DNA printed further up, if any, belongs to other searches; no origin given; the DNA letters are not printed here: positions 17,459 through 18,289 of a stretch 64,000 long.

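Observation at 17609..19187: IDI-1-like Nudix protein convergent with IDI-2: two IPP isomerase types side by side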

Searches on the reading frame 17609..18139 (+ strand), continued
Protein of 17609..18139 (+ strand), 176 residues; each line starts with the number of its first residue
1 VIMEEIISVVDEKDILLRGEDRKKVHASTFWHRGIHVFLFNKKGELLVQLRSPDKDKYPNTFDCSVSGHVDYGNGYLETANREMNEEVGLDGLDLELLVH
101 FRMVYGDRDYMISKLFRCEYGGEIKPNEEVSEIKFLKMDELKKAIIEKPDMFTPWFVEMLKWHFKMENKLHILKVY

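Call 48: search_protein_families(library=pfam, proteins=[L048:4660-5781:-, L048:5878-6915:+, L048:6959-8014:+, L048:8031-9014:+, L048:9015-9986:+, L048:9992-10525:+, L048:10544-10933:+, L048:10998-12026:+, L048:12622-13746:+, L048:3531-4100:+], max_evalue=0.0001)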
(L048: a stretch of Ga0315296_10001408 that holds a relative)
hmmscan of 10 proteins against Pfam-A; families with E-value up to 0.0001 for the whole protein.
L048:4660-5781:- (373 aa): 2 families
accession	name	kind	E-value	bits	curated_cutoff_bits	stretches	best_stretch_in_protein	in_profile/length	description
PF02005.22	TRM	-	9.2e-108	361.2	27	1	22-364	17-372/376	N2,N2-dimethylguanosine tRNA methyltransferase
PF02475.24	TRM5-TYW2_MTfase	-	6.5e-05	23.4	28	0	73-156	57-140/164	TRM5/TYW2 methyltransferase domain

L048:5878-6915:+ (345 aa): 1 family
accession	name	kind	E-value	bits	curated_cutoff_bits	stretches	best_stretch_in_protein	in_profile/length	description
PF00348.22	polyprenyl_synt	-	3.3e-58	197.3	27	1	37-291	4-249/251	Polyprenyl synthetase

L048:6959-8014:+ (351 aa): 2 families
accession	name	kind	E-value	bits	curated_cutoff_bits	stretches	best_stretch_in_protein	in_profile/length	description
PF08544.19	GHMP_kinases_C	-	2.4e-09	37.9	21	1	244-332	3-82/85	GHMP kinases C terminal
PF00288.32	GHMP_kinases_N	-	4.6e-06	27.2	22.3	1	104-170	12-78/87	GHMP kinases N terminal domain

L048:8031-9014:+ (327 aa): 3 families
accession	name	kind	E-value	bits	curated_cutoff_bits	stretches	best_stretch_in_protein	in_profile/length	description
PF22700.2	MVD-like_N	-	1e-56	191.4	27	1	7-162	1-157/157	Diphosphomevalonate decarboxylase-like N-terminal domain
PF18376.6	MDD_C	-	7.3e-22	78.5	23.2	1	176-304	2-133/186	Mevalonate 5-diphosphate decarboxylase C-terminal domain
PF00288.32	GHMP_kinases_N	-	4.4e-09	36.9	22.3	1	71-143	3-72/87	GHMP kinases N terminal domain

L048:9015-9986:+ (323 aa): 2 families
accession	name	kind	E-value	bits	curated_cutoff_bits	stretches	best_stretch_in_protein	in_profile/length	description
PF00288.32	GHMP_kinases_N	-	2.6e-16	60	22.3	1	78-163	3-87/87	GHMP kinases N terminal domain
PF08544.19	GHMP_kinases_C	-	2.6e-14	53.8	21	1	228-305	2-82/85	GHMP kinases C terminal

L048:9992-10525:+ (177 aa): 1 family
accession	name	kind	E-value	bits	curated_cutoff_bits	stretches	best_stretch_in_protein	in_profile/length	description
PF00293.34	NUDIX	-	1.3e-15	58.1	21.1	1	33-156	3-133/134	NUDIX domain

L048:10544-10933:+ (129 aa): 2 families
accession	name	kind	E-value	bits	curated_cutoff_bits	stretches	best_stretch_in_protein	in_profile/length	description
PF00293.34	NUDIX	-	2.9e-14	53.7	21.1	1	4-101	5-110/134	NUDIX domain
PF22327.2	Nudt16-like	-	5.1e-07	30.2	27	1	29-85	33-91/161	U8 snoRNA-decapping enzyme-like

L048:10998-12026:+ (342 aa): 2 families
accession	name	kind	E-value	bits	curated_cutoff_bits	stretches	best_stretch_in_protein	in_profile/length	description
PF01070.24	FMN_dh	-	8e-29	101.2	24.9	2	169-324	206-346/350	FMN-dependent dehydrogenase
PF00478.31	IMPDH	-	1.9e-07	30.9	25.6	0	26-277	4-233/345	IMP dehydrogenase / GMP reductase domain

L048:12622-13746:+ (374 aa): 0 families

L048:3531-4100:+ (189 aa): 2 families
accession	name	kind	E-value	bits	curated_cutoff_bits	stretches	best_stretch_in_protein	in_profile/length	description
PF04919.18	DUF655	-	6.4e-66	222.2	22.2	1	9-182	2-180/181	Protein of unknown function (DUF655)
PF14579.12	HHH_6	-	7.1e-05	23.4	25.6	0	120-171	27-74/90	Helix-hairpin-helix motif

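Call 49: search_protein_families(library=ncbifam, proteins=[L017:9980-10531:+, L009:2074-2676:+, L048:9992-10525:+, L048:10544-10933:+, L001:7560-7958:+, P0036, P0040, P0041, P0042, P0046], max_evalue=1e-8)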
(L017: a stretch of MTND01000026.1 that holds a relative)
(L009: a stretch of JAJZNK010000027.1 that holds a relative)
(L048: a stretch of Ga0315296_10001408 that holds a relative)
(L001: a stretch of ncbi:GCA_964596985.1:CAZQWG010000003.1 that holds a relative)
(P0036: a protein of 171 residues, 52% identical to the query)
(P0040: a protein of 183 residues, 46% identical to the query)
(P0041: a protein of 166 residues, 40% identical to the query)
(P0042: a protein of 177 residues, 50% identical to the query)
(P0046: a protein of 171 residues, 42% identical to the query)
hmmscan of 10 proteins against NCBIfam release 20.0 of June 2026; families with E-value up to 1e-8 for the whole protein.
L017:9980-10531:+ (183 aa): 4 families
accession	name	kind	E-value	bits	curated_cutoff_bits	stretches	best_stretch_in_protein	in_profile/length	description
NF011922.0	PRK15393.1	equivalog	2.7e-21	76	152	1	6-170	9-165/182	NUDIX hydrolase YfcD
NF002995.0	PRK03759.1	equivalog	2.4e-18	66.5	127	1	7-166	6-167/185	isopentenyl-diphosphate Delta-isomerase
TIGR02150.1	IPP_isom_1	equivalog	2.5e-17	63.2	105.8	1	12-166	3-157/159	isopentenyl-diphosphate delta-isomerase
NF041653.1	Nud_hyd_Meth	equivalog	3.1e-17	62.9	300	1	10-169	2-158/170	Nudix hydrolase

L009:2074-2676:+ (200 aa): 4 families
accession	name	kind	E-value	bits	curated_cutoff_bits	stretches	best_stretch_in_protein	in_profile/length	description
NF002995.0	PRK03759.1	equivalog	2.2e-26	92.6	127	1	27-182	5-166/185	isopentenyl-diphosphate Delta-isomerase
NF011922.0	PRK15393.1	equivalog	1.8e-21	76.7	152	1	20-177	2-154/182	NUDIX hydrolase YfcD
NF041653.1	Nud_hyd_Meth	equivalog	7.9e-21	74.6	300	1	30-178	1-150/170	Nudix hydrolase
TIGR02150.1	IPP_isom_1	equivalog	2.1e-19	69.9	105.8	1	33-181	3-155/159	isopentenyl-diphosphate delta-isomerase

L048:9992-10525:+ (177 aa): 4 families
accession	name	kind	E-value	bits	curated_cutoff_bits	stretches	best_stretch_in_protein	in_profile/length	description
NF011922.0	PRK15393.1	equivalog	8.1e-21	74.5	152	1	5-162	10-163/182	NUDIX hydrolase YfcD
TIGR02150.1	IPP_isom_1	equivalog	7.2e-20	71.4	105.8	1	10-159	3-157/159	isopentenyl-diphosphate delta-isomerase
NF002995.0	PRK03759.1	equivalog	2.3e-19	69.8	127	1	5-163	6-171/185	isopentenyl-diphosphate Delta-isomerase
NF041653.1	Nud_hyd_Meth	equivalog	3.8e-19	69.1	300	1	8-167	2-163/170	Nudix hydrolase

L048:10544-10933:+ (129 aa): 4 families
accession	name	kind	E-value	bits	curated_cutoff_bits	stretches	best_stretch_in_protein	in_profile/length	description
NF006530.0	PRK08999.1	equivalog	1.4e-15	57.2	245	1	2-106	6-109/315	Nudix family hydrolase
NF007834.0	PRK10546.1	equivalog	4.3e-14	52.5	156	1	1-112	3-112/135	pyrimidine (deoxy)nucleoside triphosphate diphosphatase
NF008044.0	PRK10776.1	equivalog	3.3e-13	49.6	148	1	11-105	14-106/130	8-oxo-dGTP diphosphatase MutT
TIGR00586.1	mutt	equivalog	1.9e-10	40.8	97.9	1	7-105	11-107/129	8-oxo-dGTP diphosphatase MutT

L001:7560-7958:+ (132 aa): 12 families
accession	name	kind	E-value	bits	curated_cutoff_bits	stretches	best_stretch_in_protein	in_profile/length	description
NF041652.1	Nud_hyd_Dein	equivalog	7.3e-14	52.3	200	1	10-107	15-118/152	Nudix hydrolase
NF050029.2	TransRepNtr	equivalog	1.3e-12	47.8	400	1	3-130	16-153/245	ADPR responsive transcriptional repressor NtrR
NF003788.0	PRK05379.1-5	equivalog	1.6e-12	47.4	354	1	11-101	216-311/351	bifunctional nicotinamide-nucleotide adenylyltransferase/Nudix hydroxylase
NF003787.0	PRK05379.1-4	equivalog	2.1e-12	46.7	449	1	9-100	209-305/346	bifunctional nicotinamide-nucleotide adenylyltransferase/Nudix hydroxylase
NF003791.0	PRK05379.2-3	equivalog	3.9e-11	42.7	409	1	10-101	204-300/340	bifunctional nicotinamide-nucleotide adenylyltransferase/Nudix hydroxylase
NF006530.0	PRK08999.1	equivalog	4.4e-11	42.4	245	1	11-69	9-68/315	Nudix family hydrolase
NF003786.0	PRK05379.1-2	equivalog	1.1e-10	41.3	397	1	9-89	219-304/354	bifunctional nicotinamide-nucleotide adenylyltransferase/Nudix hydroxylase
NF006961.0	PRK09438.1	equivalog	1.9e-10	40.4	103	1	5-69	6-67/151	dihydroneopterin triphosphate diphosphatase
TIGR00586.1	mutt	equivalog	6.9e-10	39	97.9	1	10-70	8-68/129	8-oxo-dGTP diphosphatase MutT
NF011963.0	PRK15434.1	subfamily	7e-10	38.8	146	1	6-68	15-77/159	GDP-mannose mannosyl hydrolase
NF003785.0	PRK05379.1-1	equivalog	9.7e-10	38.1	418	1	10-88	205-288/347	bifunctional nicotinamide-nucleotide adenylyltransferase/Nudix hydroxylase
NF052459.1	OxoGTPPhMutT1Mycb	equivalog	2.1e-09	36.9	475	1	21-122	16-112/292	8-oxo-(d)GTP phosphatase MutT1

P0036 (171 aa): 4 families
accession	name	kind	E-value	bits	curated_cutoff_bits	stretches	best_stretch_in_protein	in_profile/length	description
NF002995.0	PRK03759.1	equivalog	1.1e-19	70.8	127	1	3-158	7-170/185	isopentenyl-diphosphate Delta-isomerase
TIGR02150.1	IPP_isom_1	equivalog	5.2e-18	65.4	105.8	1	6-154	2-156/159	isopentenyl-diphosphate delta-isomerase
NF041653.1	Nud_hyd_Meth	equivalog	1.6e-16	60.6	300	1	5-156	2-156/170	Nudix hydrolase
NF011922.0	PRK15393.1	equivalog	2.9e-15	56.4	152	1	3-148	11-158/182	NUDIX hydrolase YfcD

P0040 (183 aa): 4 families
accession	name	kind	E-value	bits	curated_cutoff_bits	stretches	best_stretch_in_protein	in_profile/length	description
NF002995.0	PRK03759.1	equivalog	5.9e-19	68.4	127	1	3-158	6-168/185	isopentenyl-diphosphate Delta-isomerase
NF011922.0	PRK15393.1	equivalog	2.9e-18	66.2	152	1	3-146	10-153/182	NUDIX hydrolase YfcD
NF041653.1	Nud_hyd_Meth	equivalog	7.2e-13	48.7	300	1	7-162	3-160/170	Nudix hydrolase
TIGR02150.1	IPP_isom_1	equivalog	1.6e-12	47.5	105.8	1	8-158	3-158/159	isopentenyl-diphosphate delta-isomerase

P0041 (166 aa): 4 families
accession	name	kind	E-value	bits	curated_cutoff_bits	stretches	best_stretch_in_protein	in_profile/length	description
NF011922.0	PRK15393.1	equivalog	4.3e-26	91.7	152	1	2-164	11-167/182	NUDIX hydrolase YfcD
NF002995.0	PRK03759.1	equivalog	8.6e-24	84.2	127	1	6-155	11-165/185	isopentenyl-diphosphate Delta-isomerase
TIGR02150.1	IPP_isom_1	equivalog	1.7e-18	67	105.8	1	6-155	3-155/159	isopentenyl-diphosphate delta-isomerase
NF041653.1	Nud_hyd_Meth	equivalog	3.2e-18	66.1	300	1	6-162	4-160/170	Nudix hydrolase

P0042 (177 aa): 4 families
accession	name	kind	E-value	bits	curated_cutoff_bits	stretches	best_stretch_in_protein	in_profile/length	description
NF011922.0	PRK15393.1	equivalog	1.1e-17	64.3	152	1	4-141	11-149/182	NUDIX hydrolase YfcD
NF002995.0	PRK03759.1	equivalog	1.5e-17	63.9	127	1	3-157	6-168/185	isopentenyl-diphosphate Delta-isomerase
TIGR02150.1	IPP_isom_1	equivalog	4.1e-17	62.5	105.8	1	7-155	2-156/159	isopentenyl-diphosphate delta-isomerase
NF041653.1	Nud_hyd_Meth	equivalog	2.3e-14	53.6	300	1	8-159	4-158/170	Nudix hydrolase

P0046 (171 aa): 4 families
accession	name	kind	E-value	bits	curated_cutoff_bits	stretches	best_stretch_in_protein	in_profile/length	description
NF011922.0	PRK15393.1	equivalog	4.1e-22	78.7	152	1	3-140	11-148/182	NUDIX hydrolase YfcD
NF041653.1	Nud_hyd_Meth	equivalog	1.3e-21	77.2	300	1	8-151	5-150/170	Nudix hydrolase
NF002995.0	PRK03759.1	equivalog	4.1e-21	75.5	127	1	3-156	7-167/185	isopentenyl-diphosphate Delta-isomerase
TIGR02150.1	IPP_isom_1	equivalog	3.5e-16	59.4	105.8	1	7-156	3-157/159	isopentenyl-diphosphate delta-isomerase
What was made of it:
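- On NCBIfam NF041653 'Nud_hyd_Meth' (presumed to be the Methanosarcina IPP/DMAPP Nudix hydrolase): All clade members tested score 48-77 bits (call 49).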

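Call 50: fold_search(model_id=the predicted structure, library=pdb)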
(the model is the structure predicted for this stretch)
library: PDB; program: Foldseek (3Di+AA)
matches with E <= 10: 716; with E <= 0.001: 500
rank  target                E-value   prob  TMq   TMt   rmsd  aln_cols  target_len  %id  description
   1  2fkb_A                4.9e-14  1.00  0.83  0.90   1.8       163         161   28  Crystal structure of a putative enzyme (possible Nudix hydrolase) from Escherichia Coli K12 (released 2006-02-21)
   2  2fkb_C                1.3e-13  1.00  0.81  0.85   2.5       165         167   27  Crystal structure of a putative enzyme (possible Nudix hydrolase) from Escherichia Coli K12 (released 2006-02-21)
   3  1nfs_A                3.2e-12  1.00  0.76  0.76   2.6       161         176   22  STRUCTURE AND MECHANISM OF ACTION OF ISOPENTENYLPYROPHOSPHATE-DIMETHYLALLYLPYROPHOSPHATE ISOMERASE: COMPLEX WITH NIPP (released 2003-06-24)
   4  1i9a_A                5.5e-12  1.00  0.77  0.76   2.5       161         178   22  STRUCTURAL STUDIES OF CHOLESTEROL BIOSYNTHESIS: MEVALONATE 5-DIPHOSPHATE DECARBOXYLASE AND ISOPENTENYL DIPHOSPHATE ISO (released 2001-03-28)
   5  2pny                  6.2e-12  1.00  0.78  0.60   3.0       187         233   25  Structure of Human Isopentenyl-diphosphate Delta-isomerase 2 (released 2007-05-29)
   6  1hx3_A                1.1e-11  1.00  0.77  0.77   2.5       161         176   22  CRYSTAL STRUCTURE OF E.COLI ISOPENTENYL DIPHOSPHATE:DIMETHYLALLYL DIPHOSPHATE ISOMERASE (released 2001-07-11)
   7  1x83_B                1.9e-11  1.00  0.77  0.75   2.5       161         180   22  Y104F IPP isomerase reacted with (S)-bromohydrine of IPP (released 2005-01-25)
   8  1hx3_B                2.1e-11  1.00  0.78  0.76   2.4       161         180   22  CRYSTAL STRUCTURE OF E.COLI ISOPENTENYL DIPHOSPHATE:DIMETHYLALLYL DIPHOSPHATE ISOMERASE (released 2001-07-11)
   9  2o5f_B                2.7e-11  1.00  0.78  0.84   3.1       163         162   23  Crystal Structure of DR0079 from Deinococcus radiodurans at 1.9 Angstrom Resolution (released 2007-12-18)
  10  2i6k_B                2.9e-11  1.00  0.77  0.63   3.2       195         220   22  Crystal structure of human type I IPP isomerase complexed with a substrate analog (released 2007-06-05)
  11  2i6k_A                2.9e-11  1.00  0.77  0.62   3.2       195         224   22  Crystal structure of human type I IPP isomerase complexed with a substrate analog (released 2007-06-05)
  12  1x83_A                3.5e-11  1.00  0.75  0.75   2.6       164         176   22  Y104F IPP isomerase reacted with (S)-bromohydrine of IPP (released 2005-01-25)
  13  2dho                  5.7e-11  1.00  0.77  0.64   3.3       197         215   22  Crystal structure of human IPP isomerase I in space group P212121 (released 2007-06-05)
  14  1nfs_B                1.2e-10  1.00  0.77  0.76   2.4       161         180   22  STRUCTURE AND MECHANISM OF ACTION OF ISOPENTENYLPYROPHOSPHATE-DIMETHYLALLYLPYROPHOSPHATE ISOMERASE: COMPLEX WITH NIPP (released 2003-06-24)
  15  2icj                  1.8e-10  1.00  0.77  0.63   3.3       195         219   23  The crystal structure of human isopentenyl diphophate isomerase (released 2007-03-20)
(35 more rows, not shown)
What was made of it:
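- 17615..18139 (+): IDI-1-like Nudix hydrolase gene. The mechanical ORF starts at GTG 17609 and overlaps the IPK stop codon; the probable start is ATG 17615, giving 174 aa. Best fold match is YfcD 2fkb, TM 0.83/0.90 (call 50).
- (4) Fold: YfcD TM 0.83-0.90, IDI-1 TM 0.76 (call 50).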

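Call 63: search_protein_families(library=ncbifam, proteins=[P0035], max_evalue=1e-8)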
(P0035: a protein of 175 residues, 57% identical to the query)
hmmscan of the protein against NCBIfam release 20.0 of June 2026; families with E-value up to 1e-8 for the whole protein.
P0035 (175 aa): 4 families
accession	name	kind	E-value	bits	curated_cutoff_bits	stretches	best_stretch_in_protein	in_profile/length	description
TIGR02150.1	IPP_isom_1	equivalog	4.1e-26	91.7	105.8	1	9-158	4-158/159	isopentenyl-diphosphate delta-isomerase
NF002995.0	PRK03759.1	equivalog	2.7e-25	89.1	127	1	4-160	7-170/185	isopentenyl-diphosphate Delta-isomerase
NF041653.1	Nud_hyd_Meth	equivalog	1.2e-20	74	300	1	7-160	3-158/170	Nudix hydrolase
NF011922.0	PRK15393.1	equivalog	8.1e-20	71.2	152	1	3-141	10-148/182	NUDIX hydrolase YfcD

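Call 64: list_cluster_members(proteins=[P0061, P0065, P0097, P0004, P0035, P0002])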
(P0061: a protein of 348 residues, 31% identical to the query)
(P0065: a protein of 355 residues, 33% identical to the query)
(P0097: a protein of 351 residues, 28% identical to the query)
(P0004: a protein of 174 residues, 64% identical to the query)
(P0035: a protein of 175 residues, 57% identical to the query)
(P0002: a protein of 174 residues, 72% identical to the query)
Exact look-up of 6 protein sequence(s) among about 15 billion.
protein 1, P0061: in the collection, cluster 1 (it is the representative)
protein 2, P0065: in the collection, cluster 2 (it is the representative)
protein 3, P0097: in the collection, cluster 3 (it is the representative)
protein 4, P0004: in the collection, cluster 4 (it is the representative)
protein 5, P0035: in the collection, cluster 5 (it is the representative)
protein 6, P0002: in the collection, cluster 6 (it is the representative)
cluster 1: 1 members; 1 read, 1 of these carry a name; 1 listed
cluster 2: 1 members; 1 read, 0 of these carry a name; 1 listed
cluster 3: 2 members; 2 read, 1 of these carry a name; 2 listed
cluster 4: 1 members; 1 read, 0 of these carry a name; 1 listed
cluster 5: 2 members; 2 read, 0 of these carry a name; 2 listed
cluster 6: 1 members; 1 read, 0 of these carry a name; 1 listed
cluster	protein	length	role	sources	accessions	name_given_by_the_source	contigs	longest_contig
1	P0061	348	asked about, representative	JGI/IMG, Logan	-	isopentenyl-diphosphate delta-isomerase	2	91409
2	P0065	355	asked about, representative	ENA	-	-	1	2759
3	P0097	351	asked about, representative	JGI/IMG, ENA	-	isopentenyl-diphosphate delta-isomerase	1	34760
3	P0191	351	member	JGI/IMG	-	-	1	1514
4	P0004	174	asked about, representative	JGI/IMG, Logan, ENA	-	-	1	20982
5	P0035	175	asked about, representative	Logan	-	-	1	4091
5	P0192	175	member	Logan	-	-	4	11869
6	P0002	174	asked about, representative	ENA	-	-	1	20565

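Call 65: find_encoding_contigs(protein=P0061, flank=8000, max_places=1)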
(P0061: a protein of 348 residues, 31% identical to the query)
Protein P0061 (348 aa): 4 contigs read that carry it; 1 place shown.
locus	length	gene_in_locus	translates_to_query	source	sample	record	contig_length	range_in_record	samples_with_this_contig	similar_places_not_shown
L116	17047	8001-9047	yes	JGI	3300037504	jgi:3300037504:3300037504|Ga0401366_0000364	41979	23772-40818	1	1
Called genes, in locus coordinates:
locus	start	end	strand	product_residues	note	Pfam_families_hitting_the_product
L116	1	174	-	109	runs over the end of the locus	PF18895:T4SS_pilin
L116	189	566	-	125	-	PF18895:T4SS_pilin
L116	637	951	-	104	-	PF18895:T4SS_pilin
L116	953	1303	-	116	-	PF18895:T4SS_pilin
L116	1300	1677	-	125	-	PF18895:T4SS_pilin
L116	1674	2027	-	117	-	PF18895:T4SS_pilin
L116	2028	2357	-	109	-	PF18895:T4SS_pilin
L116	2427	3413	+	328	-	PF00348:polyprenyl_synt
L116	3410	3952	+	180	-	PF07638:Sigma70_ECF (faint), PF04542:Sigma70_r2, PF08281:Sigma70_r4_2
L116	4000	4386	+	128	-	-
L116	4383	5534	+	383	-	PF00368:HMG-CoA_red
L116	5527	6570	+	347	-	PF01154:HMG_CoA_synt_N (weak), PF08545:ACP_syn_III (weak), PF08541:ACP_syn_III_C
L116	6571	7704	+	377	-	PF00108:Thiolase_N, PF00109:ketoacyl-synt, PF08545:ACP_syn_III (faint), PF02803:Thiolase_C, PF22691:Thiolase_C_1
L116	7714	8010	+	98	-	-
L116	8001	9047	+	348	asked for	PF00293:NUDIX, PF14815:NUDIX_4 (faint), PF00293:NUDIX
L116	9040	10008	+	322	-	PF00288:GHMP_kinases_N, PF08544:GHMP_kinases_C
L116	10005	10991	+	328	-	PF22700:MVD-like_N, PF00288:GHMP_kinases_N, PF18376:MDD_C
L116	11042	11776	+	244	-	PF01255:Prenyltransf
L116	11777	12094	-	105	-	PF19590:TrbL_3 (weak), PF18895:T4SS_pilin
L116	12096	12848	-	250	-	PF18895:T4SS_pilin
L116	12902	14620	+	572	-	PF08486:SpoIID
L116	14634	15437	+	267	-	-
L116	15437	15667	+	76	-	PF18901:DUF5657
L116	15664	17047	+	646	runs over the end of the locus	-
